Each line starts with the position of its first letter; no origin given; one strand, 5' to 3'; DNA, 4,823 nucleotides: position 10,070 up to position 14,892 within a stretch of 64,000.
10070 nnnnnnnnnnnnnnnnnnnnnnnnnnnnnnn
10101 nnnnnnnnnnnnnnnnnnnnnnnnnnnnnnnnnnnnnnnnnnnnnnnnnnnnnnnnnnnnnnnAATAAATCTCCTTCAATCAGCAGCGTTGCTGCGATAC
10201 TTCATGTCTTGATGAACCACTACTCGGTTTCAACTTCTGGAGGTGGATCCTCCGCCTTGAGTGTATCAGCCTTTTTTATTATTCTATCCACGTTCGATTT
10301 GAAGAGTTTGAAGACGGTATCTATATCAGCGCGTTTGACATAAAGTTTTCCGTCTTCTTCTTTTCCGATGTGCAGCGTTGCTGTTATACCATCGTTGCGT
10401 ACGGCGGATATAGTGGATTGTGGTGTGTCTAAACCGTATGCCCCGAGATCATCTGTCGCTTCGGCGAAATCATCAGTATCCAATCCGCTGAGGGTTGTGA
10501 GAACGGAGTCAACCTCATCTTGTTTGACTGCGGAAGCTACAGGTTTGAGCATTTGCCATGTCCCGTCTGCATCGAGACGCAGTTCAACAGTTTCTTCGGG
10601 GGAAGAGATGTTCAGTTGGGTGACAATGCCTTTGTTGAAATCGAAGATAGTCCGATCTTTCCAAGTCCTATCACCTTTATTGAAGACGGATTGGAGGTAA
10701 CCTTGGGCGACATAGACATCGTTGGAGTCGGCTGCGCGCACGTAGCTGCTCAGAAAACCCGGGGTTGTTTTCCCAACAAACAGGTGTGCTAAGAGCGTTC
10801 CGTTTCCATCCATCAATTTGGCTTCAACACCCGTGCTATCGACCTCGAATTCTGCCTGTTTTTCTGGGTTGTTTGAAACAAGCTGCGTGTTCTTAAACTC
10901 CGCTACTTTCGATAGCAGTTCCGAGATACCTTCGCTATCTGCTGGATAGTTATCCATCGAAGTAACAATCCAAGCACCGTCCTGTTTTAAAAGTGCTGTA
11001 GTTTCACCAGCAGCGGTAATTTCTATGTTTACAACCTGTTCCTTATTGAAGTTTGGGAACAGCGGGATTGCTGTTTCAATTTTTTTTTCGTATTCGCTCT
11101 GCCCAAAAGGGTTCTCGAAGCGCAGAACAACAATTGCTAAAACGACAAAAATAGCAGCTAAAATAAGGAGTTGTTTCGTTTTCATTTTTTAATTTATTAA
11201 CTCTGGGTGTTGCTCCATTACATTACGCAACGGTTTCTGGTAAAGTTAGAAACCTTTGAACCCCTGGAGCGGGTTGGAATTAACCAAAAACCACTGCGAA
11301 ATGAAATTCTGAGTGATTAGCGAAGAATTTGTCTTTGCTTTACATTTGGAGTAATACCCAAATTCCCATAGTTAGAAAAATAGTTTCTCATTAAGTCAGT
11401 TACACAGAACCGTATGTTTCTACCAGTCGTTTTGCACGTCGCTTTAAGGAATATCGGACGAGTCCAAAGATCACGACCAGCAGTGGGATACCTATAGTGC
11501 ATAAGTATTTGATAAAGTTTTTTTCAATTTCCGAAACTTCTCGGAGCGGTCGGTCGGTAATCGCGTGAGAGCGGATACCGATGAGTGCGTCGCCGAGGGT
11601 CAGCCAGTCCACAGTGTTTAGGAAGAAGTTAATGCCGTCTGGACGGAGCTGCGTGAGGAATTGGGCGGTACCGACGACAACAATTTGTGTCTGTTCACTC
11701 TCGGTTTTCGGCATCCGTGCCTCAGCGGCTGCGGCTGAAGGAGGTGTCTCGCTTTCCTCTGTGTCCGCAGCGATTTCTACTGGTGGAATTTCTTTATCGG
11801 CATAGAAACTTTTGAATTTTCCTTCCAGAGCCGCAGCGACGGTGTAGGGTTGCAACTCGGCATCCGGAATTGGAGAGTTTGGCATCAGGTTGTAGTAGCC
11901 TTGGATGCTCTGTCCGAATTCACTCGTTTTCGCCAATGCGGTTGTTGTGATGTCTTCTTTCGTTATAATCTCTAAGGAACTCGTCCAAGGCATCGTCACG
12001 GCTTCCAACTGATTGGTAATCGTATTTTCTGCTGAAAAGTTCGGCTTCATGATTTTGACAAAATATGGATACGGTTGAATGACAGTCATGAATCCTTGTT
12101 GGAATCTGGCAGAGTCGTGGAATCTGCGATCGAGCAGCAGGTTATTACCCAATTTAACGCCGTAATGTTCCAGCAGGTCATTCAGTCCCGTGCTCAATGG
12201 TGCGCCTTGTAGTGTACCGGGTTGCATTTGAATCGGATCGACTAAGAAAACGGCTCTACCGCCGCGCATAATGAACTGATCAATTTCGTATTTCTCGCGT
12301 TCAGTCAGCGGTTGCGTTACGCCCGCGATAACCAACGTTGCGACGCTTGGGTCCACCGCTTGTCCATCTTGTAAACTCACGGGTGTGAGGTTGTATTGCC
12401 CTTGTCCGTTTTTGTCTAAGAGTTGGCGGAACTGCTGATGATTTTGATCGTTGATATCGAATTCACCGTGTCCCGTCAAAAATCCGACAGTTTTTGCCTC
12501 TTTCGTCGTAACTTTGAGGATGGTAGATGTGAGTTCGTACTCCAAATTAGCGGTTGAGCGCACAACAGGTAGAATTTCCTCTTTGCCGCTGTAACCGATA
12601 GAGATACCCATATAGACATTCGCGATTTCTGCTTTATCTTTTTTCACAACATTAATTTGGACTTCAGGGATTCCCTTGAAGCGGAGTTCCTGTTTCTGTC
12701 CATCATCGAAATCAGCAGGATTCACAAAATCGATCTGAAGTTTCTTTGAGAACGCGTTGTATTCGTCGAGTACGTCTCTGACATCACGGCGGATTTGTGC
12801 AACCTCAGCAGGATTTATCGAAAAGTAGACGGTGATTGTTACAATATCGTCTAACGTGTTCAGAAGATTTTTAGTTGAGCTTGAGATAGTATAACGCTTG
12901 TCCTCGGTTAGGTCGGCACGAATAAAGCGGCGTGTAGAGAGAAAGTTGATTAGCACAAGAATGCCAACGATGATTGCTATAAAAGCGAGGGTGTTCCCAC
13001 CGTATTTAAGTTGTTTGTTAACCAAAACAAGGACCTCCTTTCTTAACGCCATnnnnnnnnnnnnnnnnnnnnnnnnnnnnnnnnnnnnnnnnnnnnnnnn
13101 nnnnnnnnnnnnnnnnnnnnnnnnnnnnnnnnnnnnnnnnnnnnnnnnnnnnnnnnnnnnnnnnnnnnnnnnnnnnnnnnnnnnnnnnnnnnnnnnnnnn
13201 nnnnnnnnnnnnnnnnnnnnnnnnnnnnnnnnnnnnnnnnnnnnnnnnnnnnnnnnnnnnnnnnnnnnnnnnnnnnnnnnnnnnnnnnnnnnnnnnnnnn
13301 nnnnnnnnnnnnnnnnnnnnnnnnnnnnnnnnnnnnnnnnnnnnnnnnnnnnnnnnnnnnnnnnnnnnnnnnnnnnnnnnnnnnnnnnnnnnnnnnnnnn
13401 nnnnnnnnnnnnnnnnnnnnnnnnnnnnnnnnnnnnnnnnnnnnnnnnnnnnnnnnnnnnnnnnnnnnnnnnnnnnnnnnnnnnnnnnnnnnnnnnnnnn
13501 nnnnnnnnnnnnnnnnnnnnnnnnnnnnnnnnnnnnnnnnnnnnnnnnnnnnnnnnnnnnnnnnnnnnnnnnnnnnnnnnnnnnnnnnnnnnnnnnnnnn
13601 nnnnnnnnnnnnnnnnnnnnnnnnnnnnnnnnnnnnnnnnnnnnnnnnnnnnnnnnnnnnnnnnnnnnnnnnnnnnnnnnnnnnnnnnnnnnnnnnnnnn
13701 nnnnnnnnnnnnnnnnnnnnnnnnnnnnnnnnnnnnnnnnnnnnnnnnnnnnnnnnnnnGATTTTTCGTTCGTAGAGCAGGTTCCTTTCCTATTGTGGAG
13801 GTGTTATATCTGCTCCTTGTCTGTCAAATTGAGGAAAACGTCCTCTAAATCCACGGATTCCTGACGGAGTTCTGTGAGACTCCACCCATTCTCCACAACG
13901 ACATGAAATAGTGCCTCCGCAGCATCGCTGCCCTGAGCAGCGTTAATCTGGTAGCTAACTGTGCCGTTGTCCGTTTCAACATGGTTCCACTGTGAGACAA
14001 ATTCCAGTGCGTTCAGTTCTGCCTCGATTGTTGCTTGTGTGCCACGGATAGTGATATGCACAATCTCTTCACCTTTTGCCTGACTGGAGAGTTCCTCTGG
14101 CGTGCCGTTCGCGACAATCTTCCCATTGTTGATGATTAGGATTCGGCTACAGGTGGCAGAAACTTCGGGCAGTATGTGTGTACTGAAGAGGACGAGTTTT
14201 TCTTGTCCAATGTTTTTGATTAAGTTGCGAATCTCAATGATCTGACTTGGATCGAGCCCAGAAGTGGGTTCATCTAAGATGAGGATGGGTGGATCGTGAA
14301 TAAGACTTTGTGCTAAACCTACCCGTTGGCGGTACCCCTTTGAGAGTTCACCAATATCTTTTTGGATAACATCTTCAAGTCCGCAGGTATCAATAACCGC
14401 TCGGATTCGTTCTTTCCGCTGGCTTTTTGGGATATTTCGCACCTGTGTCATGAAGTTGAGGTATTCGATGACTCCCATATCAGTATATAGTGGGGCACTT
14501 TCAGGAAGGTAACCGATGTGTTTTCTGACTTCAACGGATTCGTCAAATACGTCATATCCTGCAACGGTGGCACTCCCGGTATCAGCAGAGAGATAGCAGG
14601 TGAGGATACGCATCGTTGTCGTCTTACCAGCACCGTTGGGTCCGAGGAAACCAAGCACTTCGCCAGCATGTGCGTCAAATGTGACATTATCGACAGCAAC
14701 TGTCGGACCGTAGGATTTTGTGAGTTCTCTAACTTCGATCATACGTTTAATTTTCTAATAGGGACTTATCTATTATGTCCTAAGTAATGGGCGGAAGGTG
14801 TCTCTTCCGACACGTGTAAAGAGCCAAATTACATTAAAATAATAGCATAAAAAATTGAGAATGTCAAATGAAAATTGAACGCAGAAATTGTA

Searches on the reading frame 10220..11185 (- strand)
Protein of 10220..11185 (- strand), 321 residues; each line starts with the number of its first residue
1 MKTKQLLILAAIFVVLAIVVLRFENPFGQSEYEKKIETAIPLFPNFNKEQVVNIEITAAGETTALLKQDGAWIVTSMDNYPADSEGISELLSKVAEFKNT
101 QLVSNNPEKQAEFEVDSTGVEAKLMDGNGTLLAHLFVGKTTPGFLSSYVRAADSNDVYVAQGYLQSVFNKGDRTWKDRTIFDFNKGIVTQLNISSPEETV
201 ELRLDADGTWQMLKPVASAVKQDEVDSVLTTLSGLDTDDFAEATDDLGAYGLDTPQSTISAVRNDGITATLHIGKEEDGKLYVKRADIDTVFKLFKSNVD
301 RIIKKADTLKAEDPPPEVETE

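Call 56: search_protein_families(library=pfam, proteins=[window:10220-11185:-], max_evalue=0.00001)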
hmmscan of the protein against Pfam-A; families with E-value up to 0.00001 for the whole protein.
window:10220-11185:- (321 aa): 1 family
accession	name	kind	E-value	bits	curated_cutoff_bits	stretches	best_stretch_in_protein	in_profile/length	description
PF14238.11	DUF4340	-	7.6e-37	127.7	25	2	72-255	1-183/183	Domain of unknown function (DUF4340)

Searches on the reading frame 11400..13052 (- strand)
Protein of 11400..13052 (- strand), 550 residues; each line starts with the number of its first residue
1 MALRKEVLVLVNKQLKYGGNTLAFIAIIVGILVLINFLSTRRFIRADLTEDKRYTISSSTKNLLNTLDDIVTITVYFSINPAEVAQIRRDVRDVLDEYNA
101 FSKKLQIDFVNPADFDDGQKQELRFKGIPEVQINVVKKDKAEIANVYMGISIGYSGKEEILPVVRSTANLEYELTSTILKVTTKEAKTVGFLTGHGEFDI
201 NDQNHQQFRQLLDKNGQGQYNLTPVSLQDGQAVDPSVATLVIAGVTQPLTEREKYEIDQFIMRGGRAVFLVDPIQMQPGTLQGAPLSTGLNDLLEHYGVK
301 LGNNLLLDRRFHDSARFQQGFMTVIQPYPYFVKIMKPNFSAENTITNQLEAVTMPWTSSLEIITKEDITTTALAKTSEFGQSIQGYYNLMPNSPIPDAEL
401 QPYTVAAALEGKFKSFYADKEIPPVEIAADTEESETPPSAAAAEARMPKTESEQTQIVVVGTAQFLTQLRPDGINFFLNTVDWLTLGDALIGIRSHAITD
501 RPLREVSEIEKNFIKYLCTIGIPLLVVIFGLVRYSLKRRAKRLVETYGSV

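Call 55: search_protein_families(library=pfam, proteins=[window:11400-13052:-], max_evalue=0.00001)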
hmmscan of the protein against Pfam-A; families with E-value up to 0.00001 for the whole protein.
window:11400-13052:- (550 aa): 2 families
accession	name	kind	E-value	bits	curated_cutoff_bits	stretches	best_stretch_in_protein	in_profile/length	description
PF09822.16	ABC_transp_aux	-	3.4e-54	184.5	34.7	1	187-468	2-261/288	ABC-type uncharacterized transport system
PF23357.1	DUF7088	-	2.2e-24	86.1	27.8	1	50-151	1-103/105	Domain of unknown function (DUF7088)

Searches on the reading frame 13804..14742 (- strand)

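Call 56: search_protein_families(library=pfam, proteins=[window:13804-14742:-], max_evalue=0.00001)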
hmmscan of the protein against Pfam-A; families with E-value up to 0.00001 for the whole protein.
window:13804-14742:- (312 aa): 2 families
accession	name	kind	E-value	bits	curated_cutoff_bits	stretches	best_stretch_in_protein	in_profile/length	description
PF00005.33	ABC_tran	-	3.8e-28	99.2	25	1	18-161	2-137/137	ABC transporter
PF13304.12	AAA_21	-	5.9e-11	43.4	27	1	131-192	236-300/304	AAA domain, putative AbiEii toxin, Type IV TA system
